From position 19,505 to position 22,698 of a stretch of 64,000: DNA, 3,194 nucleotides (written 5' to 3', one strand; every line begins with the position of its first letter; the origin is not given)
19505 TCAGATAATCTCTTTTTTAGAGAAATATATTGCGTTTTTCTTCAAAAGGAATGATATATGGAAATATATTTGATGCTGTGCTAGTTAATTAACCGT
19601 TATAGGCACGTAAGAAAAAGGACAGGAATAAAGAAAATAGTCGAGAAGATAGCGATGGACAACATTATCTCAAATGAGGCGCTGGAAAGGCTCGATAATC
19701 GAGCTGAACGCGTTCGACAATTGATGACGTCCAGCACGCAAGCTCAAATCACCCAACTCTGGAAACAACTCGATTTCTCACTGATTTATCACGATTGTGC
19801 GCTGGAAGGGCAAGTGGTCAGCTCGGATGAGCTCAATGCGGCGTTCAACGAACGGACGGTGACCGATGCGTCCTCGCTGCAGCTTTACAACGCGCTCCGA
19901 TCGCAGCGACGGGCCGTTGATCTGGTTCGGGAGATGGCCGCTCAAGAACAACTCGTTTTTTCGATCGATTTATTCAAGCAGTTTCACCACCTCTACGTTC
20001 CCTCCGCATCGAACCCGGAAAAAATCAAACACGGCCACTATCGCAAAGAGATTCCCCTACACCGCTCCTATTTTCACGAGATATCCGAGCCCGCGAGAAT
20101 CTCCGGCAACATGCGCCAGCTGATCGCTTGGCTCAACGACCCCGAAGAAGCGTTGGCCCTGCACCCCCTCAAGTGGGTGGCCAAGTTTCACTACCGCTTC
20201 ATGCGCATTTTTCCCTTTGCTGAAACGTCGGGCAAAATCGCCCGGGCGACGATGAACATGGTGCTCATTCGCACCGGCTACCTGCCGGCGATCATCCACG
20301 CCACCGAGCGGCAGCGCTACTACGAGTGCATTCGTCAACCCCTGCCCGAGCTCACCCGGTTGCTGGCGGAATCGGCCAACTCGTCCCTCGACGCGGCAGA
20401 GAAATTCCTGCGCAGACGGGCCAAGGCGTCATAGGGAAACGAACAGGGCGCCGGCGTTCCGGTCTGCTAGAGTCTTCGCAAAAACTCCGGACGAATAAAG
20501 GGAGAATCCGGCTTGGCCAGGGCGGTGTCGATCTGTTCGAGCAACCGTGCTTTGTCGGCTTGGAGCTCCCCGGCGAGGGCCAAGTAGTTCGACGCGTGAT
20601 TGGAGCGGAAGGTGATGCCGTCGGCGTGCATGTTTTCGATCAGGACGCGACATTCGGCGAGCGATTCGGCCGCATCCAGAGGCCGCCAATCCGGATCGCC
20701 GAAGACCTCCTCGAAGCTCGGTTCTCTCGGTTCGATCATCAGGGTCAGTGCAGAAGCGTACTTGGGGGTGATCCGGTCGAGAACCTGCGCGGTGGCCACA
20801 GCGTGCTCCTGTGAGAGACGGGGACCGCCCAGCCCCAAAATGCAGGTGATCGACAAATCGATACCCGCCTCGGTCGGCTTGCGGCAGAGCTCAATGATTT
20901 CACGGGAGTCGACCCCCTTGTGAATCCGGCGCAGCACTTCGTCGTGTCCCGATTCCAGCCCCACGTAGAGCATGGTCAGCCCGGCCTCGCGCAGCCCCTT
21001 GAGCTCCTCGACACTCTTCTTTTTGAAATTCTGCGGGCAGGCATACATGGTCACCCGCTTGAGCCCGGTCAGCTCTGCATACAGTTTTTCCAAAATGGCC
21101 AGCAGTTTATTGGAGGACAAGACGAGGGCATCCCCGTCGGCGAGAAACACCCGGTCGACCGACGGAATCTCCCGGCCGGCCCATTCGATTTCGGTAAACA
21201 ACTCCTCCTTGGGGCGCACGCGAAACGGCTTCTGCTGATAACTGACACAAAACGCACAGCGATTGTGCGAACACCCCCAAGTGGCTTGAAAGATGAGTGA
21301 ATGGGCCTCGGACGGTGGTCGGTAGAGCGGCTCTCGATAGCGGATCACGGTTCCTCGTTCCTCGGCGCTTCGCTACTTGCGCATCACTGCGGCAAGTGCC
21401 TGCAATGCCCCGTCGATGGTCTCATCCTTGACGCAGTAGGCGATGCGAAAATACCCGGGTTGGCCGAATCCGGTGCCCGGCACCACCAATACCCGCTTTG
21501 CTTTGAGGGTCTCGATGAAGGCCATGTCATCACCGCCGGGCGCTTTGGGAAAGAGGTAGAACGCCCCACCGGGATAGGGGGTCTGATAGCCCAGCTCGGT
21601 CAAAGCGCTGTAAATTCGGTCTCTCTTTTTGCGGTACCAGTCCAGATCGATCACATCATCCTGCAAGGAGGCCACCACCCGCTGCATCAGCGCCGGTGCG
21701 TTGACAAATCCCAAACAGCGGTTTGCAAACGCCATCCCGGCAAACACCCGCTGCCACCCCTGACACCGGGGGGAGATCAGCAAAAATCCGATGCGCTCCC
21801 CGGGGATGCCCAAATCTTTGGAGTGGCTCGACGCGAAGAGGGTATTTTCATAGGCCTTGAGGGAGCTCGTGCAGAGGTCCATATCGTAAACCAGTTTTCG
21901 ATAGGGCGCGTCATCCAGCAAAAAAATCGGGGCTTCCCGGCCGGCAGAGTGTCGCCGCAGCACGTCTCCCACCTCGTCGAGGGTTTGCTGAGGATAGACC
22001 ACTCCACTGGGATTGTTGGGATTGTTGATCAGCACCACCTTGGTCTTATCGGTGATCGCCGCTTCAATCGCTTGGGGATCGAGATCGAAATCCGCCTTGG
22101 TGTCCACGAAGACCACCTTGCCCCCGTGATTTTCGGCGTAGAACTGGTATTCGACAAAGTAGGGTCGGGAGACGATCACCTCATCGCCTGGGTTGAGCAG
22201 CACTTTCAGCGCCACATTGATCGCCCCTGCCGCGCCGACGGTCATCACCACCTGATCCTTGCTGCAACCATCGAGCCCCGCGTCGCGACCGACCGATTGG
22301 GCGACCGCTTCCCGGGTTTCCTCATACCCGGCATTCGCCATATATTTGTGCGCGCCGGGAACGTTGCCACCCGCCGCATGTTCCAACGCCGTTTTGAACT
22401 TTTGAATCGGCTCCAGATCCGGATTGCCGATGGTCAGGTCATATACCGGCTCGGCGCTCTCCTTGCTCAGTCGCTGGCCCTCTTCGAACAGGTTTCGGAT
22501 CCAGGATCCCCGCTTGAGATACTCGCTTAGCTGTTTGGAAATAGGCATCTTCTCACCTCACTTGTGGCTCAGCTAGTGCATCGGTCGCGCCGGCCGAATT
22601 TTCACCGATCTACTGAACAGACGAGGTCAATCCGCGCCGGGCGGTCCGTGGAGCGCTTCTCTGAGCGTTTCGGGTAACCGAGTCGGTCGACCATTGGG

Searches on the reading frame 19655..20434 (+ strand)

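Call 14: search_protein_families(library=pfam, proteins=[window:19655-20434:+], max_evalue=0.001)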
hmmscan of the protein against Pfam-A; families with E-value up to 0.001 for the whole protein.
window:19655-20434:+ (259 aa): 1 family
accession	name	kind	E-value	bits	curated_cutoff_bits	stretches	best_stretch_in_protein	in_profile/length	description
PF02661.23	Fic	-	1.4e-10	42.3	24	1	103-204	3-93/93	Fic/DOC family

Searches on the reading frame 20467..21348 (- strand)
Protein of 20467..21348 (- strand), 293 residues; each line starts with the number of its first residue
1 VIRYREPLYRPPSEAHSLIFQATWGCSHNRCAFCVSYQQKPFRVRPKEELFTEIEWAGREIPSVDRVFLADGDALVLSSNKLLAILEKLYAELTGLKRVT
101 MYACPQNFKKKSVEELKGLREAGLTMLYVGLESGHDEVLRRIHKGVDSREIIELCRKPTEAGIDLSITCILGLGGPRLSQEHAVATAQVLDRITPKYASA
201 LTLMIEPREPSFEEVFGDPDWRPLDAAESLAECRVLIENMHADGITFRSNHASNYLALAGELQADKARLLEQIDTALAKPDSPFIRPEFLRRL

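Call 14: search_protein_families(library=pfam, proteins=[window:20467-21348:-], max_evalue=0.001)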
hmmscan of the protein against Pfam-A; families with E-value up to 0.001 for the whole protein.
window:20467-21348:- (293 aa): 1 family
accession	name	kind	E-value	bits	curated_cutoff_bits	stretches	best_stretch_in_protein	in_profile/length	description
PF04055.27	Radical_SAM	-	2.8e-20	73.6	29.5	1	25-188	6-164/166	Radical SAM superfamily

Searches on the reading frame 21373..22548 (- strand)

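Call 14: search_protein_families(library=pfam, proteins=[window:21373-22548:-], max_evalue=0.001)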
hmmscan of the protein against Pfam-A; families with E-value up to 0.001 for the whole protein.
window:21373-22548:- (391 aa): 5 families
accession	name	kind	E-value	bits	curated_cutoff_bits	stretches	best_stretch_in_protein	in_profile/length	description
PF00155.27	Aminotran_1_2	-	3.1e-52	178.4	19.7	1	35-385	3-361/361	Aminotransferase class I and II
PF00266.25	Aminotran_5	-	1.1e-11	44.8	21.5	1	64-190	32-161/371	Aminotransferase class-V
PF01041.23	DegT_DnrJ_EryC1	-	1.8e-09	37.7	19.8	1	99-174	41-118/360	DegT/DnrJ/EryC1/StrS aminotransferase family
PF01212.27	Beta_elim_lyase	-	1.3e-07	31.7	27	1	95-200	45-161/288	Beta-eliminating lyase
PF01053.26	Cys_Met_Meta_PP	-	2.2e-06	27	27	1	97-181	68-150/381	Cys/Met metabolism PLP-dependent enzyme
